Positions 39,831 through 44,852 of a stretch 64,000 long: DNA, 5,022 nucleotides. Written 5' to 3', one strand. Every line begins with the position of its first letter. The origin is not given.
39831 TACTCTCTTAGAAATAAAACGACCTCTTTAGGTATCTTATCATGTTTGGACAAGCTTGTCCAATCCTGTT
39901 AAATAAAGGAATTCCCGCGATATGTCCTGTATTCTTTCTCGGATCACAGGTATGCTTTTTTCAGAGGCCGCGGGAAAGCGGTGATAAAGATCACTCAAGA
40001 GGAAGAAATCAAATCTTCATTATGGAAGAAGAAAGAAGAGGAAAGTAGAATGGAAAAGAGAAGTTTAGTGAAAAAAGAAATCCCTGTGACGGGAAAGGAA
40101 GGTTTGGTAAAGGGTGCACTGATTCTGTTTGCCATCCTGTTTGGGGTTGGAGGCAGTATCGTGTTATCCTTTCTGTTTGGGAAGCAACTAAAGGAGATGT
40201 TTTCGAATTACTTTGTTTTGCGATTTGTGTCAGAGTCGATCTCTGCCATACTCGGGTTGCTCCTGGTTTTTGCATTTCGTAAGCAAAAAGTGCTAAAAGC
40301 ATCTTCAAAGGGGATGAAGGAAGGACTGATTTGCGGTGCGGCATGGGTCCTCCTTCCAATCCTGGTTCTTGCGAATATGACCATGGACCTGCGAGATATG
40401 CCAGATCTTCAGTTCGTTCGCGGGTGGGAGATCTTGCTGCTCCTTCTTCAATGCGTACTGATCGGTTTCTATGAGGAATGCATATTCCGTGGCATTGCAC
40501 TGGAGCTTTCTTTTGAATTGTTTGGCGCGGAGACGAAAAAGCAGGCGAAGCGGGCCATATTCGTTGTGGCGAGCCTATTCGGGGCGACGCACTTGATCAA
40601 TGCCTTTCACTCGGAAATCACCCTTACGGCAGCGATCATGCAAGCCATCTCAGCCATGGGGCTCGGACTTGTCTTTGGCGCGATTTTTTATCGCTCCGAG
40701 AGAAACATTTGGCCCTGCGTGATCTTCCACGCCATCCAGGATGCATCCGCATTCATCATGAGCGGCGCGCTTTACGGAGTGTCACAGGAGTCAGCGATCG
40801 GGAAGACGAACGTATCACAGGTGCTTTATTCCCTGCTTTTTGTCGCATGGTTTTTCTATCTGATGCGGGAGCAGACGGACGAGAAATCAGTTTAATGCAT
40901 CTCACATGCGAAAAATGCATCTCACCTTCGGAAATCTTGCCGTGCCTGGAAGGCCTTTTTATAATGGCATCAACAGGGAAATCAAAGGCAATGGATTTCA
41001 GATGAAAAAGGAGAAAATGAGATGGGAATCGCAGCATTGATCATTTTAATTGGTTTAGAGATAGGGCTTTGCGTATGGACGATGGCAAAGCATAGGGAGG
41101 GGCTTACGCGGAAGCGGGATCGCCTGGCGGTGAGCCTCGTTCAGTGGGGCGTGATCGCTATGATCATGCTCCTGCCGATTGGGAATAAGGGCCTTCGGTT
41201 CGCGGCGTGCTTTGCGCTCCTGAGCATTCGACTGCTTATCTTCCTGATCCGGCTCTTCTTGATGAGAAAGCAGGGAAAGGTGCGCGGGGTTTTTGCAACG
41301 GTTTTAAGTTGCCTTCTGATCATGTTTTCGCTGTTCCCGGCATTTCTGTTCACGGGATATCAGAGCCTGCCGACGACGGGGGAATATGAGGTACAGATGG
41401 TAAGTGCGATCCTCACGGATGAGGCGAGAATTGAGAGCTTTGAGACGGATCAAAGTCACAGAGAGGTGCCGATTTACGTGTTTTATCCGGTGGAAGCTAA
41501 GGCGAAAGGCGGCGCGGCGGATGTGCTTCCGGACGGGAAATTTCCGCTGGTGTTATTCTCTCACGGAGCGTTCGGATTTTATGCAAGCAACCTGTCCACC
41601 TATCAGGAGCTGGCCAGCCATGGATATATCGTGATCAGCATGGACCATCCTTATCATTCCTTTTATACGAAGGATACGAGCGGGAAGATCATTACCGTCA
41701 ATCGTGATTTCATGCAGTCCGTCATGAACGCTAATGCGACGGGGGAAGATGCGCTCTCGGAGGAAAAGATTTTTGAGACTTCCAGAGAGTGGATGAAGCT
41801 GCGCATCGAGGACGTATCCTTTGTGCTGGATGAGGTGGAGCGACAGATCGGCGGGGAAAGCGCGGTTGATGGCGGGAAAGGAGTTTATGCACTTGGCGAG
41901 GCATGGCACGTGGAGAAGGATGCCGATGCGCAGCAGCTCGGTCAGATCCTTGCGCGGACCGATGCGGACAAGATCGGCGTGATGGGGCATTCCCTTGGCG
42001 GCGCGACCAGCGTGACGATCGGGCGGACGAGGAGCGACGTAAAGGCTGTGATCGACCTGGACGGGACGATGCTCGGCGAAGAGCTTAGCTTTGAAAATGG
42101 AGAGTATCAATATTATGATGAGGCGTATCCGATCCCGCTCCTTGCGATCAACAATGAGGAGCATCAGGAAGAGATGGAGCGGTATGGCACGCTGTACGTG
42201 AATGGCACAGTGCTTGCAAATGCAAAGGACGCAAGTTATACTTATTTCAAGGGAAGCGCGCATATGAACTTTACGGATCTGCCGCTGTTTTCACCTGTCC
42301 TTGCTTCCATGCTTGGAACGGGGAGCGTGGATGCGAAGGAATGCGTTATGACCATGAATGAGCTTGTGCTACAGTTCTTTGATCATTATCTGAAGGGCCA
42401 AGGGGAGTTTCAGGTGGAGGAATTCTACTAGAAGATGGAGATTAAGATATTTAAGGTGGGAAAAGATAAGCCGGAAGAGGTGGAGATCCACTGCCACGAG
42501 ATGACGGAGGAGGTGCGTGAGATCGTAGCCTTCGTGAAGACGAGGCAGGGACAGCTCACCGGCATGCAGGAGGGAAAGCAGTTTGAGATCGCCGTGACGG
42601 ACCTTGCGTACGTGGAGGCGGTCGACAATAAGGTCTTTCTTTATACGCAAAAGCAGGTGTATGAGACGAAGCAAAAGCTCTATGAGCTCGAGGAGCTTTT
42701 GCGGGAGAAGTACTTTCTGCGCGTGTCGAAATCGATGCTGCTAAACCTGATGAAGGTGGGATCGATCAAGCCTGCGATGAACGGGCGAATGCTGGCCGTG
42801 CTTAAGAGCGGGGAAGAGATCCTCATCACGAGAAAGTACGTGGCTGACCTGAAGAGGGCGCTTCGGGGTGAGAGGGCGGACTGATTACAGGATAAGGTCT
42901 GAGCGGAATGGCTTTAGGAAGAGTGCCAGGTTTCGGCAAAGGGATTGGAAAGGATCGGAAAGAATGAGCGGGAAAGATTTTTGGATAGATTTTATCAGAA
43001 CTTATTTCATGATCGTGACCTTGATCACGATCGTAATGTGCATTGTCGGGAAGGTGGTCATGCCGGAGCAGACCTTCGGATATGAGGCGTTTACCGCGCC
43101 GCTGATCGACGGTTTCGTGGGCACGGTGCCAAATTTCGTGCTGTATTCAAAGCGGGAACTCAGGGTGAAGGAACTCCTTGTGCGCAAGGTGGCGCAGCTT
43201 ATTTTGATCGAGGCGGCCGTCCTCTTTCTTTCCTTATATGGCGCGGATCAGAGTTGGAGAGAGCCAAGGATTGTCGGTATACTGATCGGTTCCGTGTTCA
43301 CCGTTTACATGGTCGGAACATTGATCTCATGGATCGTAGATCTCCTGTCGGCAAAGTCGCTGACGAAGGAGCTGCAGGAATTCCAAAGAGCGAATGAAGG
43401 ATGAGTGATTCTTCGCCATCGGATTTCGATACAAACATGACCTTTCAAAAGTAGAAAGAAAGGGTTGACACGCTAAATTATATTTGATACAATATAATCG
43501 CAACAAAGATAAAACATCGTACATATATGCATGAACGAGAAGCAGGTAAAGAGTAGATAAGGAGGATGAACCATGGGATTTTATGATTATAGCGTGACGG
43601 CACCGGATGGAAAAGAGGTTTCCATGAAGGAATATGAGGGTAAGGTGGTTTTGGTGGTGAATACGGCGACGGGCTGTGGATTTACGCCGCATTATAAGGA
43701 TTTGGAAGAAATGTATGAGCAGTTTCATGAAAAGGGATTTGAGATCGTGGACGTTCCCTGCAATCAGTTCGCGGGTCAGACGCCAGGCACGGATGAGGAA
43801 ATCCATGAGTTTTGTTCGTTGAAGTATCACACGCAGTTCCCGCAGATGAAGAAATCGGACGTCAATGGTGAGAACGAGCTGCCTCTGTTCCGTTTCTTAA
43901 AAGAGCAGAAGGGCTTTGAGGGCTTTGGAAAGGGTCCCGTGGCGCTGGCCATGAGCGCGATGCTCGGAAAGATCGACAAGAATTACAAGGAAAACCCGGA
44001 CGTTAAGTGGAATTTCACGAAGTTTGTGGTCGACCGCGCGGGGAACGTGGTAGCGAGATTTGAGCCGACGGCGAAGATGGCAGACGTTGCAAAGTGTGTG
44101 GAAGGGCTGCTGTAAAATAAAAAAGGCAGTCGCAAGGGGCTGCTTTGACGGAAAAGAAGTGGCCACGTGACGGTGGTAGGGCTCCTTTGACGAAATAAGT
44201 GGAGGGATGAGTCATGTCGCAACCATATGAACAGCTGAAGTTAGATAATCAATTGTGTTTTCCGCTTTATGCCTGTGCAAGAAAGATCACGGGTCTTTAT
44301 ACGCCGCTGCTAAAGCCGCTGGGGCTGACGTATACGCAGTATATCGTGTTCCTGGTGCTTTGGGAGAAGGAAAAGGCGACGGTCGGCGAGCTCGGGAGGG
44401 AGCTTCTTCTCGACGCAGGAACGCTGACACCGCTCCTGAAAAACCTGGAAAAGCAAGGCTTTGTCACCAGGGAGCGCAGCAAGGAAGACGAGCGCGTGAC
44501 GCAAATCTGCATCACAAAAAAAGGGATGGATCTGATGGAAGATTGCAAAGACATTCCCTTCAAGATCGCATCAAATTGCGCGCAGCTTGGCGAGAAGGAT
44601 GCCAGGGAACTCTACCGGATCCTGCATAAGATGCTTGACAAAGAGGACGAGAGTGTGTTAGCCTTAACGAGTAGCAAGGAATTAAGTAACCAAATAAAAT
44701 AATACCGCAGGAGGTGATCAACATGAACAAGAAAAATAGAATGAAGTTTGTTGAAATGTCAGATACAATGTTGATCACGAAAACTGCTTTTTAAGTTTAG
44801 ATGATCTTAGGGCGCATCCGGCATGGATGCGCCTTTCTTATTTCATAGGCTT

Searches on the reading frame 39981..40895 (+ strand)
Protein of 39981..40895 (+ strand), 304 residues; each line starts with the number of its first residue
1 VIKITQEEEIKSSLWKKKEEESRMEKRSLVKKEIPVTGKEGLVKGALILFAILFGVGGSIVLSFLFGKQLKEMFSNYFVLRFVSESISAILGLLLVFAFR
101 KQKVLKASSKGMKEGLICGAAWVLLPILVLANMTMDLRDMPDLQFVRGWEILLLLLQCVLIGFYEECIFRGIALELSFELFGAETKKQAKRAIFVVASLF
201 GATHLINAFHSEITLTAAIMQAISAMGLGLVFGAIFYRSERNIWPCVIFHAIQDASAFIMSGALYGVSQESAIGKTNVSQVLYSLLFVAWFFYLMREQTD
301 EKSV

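Call 78: search_protein_families(library=pfam, proteins=[window:39981-40895:+], max_evalue=0.01)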
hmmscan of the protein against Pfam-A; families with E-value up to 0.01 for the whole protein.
window:39981-40895:+ (304 aa): 3 families
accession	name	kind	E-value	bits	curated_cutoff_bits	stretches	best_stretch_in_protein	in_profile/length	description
PF02517.21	Rce1-like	-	1.2e-16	61.2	22.4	1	149-255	3-92/93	Type II CAAX prenyl endopeptidase Rce1-like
PF10960.13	Holin_BhlA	-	0.0032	17.9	22.6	0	270-300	2-32/70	BhlA holin family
PF07155.17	ECF-ribofla_trS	-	0.0052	17.2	26.7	1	38-127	34-122/172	ECF-type riboflavin transporter, S component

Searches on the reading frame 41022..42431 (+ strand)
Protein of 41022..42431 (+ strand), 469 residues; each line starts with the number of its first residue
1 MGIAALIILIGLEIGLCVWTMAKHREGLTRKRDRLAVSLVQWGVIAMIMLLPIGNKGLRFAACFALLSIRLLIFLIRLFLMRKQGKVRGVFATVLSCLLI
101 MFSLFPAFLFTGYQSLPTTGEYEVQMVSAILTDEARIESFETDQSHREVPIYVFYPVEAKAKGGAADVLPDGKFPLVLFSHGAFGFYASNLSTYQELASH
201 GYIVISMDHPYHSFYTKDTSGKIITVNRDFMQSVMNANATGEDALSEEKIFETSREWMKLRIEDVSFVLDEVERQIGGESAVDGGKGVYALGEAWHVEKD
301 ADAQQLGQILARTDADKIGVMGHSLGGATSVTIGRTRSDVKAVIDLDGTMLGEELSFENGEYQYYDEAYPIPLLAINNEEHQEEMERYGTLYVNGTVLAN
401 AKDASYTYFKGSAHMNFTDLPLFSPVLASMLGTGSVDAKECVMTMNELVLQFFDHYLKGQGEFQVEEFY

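Call 35: search_protein_families(library=pfam, proteins=[window:41022-42431:+], max_evalue=0.00001)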
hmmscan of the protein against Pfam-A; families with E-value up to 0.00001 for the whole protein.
window:41022-42431:+ (469 aa): 2 families
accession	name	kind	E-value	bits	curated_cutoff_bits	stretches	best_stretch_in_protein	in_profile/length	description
PF03403.19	PAF-AH_p_II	-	1.8e-26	93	20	1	168-463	94-358/372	Platelet-activating factor acetylhydrolase, isoform II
PF12740.14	PETase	-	7.1e-06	26.1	28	0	303-346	112-155/263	PET hydrolase-like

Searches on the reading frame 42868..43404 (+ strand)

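Call 79: search_protein_families(library=pfam, proteins=[window:42868-43404:+], max_evalue=0.1)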
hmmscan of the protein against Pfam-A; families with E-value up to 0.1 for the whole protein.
window:42868-43404:+ (178 aa): 1 family
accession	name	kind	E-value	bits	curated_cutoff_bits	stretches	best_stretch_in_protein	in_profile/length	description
PF11457.13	DUF3021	-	0.048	14.3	24.7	1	47-169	8-126/130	Protein of unknown function (DUF3021)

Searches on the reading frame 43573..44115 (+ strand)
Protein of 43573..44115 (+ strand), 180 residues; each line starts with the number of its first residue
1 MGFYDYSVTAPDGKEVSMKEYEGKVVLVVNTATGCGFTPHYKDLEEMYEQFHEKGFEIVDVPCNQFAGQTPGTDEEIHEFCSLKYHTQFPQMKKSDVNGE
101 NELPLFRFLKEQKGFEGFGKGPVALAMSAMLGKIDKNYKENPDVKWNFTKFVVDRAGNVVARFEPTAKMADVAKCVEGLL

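Call 79: search_protein_families(library=pfam, proteins=[window:43573-44115:+], max_evalue=0.1)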
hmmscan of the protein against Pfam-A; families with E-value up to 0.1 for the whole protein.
window:43573-44115:+ (180 aa): 3 families
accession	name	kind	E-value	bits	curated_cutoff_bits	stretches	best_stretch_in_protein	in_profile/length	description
PF00255.25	GSHPx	-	3.3e-37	126.8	27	1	3-110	1-108/108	Glutathione peroxidase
PF00578.27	AhpC-TSA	-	1.1e-06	29.1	26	1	5-64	7-68/124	AhpC/TSA family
PF08534.16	Redoxin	-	2.6e-05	24.5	26.6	1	10-61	15-68/148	Redoxin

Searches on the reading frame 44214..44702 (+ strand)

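Call 79: search_protein_families(library=pfam, proteins=[window:44214-44702:+], max_evalue=0.1)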
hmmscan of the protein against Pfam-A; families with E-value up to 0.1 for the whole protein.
window:44214-44702:+ (162 aa): 17 families
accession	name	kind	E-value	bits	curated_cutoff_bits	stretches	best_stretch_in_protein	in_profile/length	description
PF22381.2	Staph_reg_Sar_Rot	-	2.9e-20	72.6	27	1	28-110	2-84/85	Transcriptional regulator SarA/Rot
PF01047.28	MarR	-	4.1e-15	55.8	24.6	1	38-95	1-58/59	MarR family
PF12802.13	MarR_2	-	3.4e-12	46.8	27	1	36-94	1-60/61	MarR family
PF01978.25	TrmB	-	2.8e-06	27.5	25.6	1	33-90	1-58/68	Sugar-specific transcriptional regulator TrmB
PF13601.12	HTH_34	-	1.3e-05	25.7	27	1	45-110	5-71/80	Winged helix DNA-binding domain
PF03551.20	PadR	-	0.00017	22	27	1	65-106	28-71/75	Transcriptional regulator PadR-like family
PF13463.12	HTH_27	-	0.00021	22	22.2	1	44-104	7-68/68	Winged helix DNA-binding domain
PF14947.12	HTH_45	-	0.002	18.5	25.5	1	60-114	25-72/77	Winged helix-turn-helix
PF03965.22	Penicillinase_R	-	0.0022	18.8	22.6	1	43-90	6-57/115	Penicillinase repressor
PF02002.24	TFIIE_alpha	-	0.0076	16.5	22.9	1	45-95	18-68/105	TFIIE alpha subunit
PF01638.23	HxlR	-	0.0082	16.4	20.8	1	46-109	11-74/91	HxlR-like helix-turn-helix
PF04182.18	B-block_TFIIIC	-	0.01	16.3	22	1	66-102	30-68/73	B-block binding subunit of TFIIIC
PF12840.13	HTH_20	-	0.014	15.8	27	1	45-86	9-50/51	Helix-turn-helix domain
PF13412.12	HTH_24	-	0.027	14.5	21.9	1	48-85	11-48/48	Winged helix-turn-helix DNA-binding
PF09339.16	HTH_IclR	-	0.049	13.8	22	1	53-87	17-51/52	IclR helix-turn-helix domain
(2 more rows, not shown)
